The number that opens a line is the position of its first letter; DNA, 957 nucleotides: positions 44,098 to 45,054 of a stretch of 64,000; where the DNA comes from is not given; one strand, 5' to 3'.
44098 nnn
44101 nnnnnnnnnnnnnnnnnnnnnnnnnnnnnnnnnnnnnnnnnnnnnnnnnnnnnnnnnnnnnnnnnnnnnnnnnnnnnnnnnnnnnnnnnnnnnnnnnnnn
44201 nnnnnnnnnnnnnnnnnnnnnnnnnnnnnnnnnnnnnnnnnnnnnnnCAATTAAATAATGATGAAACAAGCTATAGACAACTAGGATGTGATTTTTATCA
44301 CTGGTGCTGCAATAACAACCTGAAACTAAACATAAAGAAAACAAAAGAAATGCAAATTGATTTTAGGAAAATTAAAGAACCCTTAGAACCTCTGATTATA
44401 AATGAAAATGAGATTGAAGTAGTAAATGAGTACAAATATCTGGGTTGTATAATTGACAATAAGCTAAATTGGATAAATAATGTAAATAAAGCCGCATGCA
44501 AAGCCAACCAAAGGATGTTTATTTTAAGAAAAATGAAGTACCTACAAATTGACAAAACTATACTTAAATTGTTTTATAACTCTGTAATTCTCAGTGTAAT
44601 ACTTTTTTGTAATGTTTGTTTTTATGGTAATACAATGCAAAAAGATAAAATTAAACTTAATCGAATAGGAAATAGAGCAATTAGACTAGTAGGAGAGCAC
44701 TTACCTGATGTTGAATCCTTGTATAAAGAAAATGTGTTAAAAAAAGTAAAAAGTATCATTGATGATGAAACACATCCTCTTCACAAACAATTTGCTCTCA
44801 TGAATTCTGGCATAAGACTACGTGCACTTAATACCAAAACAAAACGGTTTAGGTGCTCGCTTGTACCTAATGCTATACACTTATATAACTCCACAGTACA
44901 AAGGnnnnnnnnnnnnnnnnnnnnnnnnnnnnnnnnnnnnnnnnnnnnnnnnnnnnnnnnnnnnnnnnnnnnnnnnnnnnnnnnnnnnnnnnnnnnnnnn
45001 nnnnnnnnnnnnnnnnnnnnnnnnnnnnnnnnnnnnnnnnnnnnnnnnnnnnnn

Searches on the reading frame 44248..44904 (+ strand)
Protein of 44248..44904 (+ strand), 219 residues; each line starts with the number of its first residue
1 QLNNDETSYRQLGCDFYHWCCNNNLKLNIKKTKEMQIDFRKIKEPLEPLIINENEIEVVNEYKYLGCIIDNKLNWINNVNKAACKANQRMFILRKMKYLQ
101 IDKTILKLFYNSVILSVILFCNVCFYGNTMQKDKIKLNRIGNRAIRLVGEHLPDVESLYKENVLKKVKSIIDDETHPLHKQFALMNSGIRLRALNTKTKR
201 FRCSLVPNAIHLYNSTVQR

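Call 57: search_protein_families(library=pfam, proteins=[window:44248-44904:+], max_evalue=0.01)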
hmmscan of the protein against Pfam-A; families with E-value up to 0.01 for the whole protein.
window:44248-44904:+ (219 aa): 1 family
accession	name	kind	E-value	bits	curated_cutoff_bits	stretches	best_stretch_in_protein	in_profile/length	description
PF09004.15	ALKBH8_N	-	0.0091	16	21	1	78-114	4-40/42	Alkylated DNA repair protein alkB homolog 8, N-terminal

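Call 61: find_homologous_proteins(query=window:44248-44904:+, max_evalue=0.00001)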
Query window:44248-44904:+ (219 aa): 29 proteins with E <= 0.00001 among 740 candidates.
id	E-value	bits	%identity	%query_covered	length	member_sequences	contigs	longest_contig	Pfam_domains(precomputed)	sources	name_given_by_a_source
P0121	6.8e-51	191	48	97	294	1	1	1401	PF00078.33,PF09004.16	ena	-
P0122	9.2e-50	187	45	93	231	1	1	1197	PF09004.16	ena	-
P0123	1.5e-49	187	44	99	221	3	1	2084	PF09004.16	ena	-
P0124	7.9e-49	184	48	92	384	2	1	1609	PF00078.33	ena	-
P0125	3.0e-47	179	46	90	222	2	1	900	PF09004.16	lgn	-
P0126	9.2e-47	177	43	99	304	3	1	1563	PF00078.33,PF09004.16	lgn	-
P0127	9.8e-47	177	45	96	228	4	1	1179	PF09004.16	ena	-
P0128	1.5e-44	170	42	97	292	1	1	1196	PF00078.33,PF09004.16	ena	-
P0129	5.4e-44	168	43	97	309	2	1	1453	PF00078.33,PF09004.16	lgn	-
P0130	1.3e-43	167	42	97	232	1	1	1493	PF00078.33,PF09004.16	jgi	jgi:hypothetical protein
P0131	1.6e-43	167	40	98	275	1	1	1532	PF00078.33,PF09004.16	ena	-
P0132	4.5e-43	165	45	98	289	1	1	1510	PF00078.33,PF09004.16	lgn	-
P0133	1.2e-41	161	40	98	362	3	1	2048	PF00078.33,PF09004.16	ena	-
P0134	1.5e-40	157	44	88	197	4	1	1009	PF09004.16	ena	-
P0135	3.2e-40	156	38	97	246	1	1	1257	PF00078.33,PF09004.16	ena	-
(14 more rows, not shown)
